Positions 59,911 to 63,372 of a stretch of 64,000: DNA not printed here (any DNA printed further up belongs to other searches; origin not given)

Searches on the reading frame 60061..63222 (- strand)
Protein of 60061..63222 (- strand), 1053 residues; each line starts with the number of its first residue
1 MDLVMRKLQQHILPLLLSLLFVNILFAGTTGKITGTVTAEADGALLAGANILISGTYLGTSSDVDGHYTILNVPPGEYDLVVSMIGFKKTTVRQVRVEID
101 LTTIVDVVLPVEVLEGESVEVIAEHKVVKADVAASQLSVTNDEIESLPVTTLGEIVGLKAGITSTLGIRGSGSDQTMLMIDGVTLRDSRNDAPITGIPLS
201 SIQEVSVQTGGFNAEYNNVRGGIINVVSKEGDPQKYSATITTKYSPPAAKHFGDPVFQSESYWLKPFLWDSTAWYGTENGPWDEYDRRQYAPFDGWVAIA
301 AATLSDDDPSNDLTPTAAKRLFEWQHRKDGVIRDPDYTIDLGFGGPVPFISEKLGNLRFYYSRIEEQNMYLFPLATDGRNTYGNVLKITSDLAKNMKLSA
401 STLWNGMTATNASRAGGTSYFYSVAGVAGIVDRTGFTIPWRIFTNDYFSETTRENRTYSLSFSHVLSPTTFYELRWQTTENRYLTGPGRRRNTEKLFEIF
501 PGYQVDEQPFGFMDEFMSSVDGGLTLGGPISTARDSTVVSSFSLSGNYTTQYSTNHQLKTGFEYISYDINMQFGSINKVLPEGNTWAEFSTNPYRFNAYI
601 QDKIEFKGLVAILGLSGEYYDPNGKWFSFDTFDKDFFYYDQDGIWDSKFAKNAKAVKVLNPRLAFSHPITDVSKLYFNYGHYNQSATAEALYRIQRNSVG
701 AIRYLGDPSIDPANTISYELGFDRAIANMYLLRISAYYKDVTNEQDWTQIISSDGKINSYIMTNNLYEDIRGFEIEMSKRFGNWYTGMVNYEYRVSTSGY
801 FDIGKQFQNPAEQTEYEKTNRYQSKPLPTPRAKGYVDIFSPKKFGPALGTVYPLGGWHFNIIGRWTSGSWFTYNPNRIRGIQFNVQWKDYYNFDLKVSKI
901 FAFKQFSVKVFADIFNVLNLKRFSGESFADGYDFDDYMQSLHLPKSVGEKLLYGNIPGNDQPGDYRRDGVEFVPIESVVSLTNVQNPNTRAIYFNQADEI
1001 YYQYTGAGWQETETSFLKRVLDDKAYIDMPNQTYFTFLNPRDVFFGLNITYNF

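Call 33: search_protein_families(library=pfam, proteins=[window:60061-63222:-], max_evalue=0.1)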
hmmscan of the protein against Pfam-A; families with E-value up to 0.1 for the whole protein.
window:60061-63222:- (1053 aa): 6 families
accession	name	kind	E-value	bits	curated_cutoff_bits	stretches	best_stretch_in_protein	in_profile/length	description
PF13620.12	CarboxypepD_reg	-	9.7e-18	64.7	32.3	1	33-109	2-81/82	Carboxypeptidase regulatory-like domain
PF13715.12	CarbopepD_reg_2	-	4.3e-16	59.1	32.2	1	33-120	1-87/88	CarboxypepD_reg-like domain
PF07715.20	Plug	-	6.3e-08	33.5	23.9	1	129-217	2-100/107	TonB-dependent Receptor Plug Domain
PF09430.16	EMC7_beta-sandw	-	0.027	15.1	26.6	1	43-100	4-60/122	ER membrane protein complex subunit 7, beta-sandwich domain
PF14686.12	fn3_3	-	0.037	14.2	24.4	0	60-99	29-67/75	Polysaccharide lyase family 4, domain II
PF08308.17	PEGA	-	0.06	13.7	20.8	0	47-109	11-67/71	PEGA domain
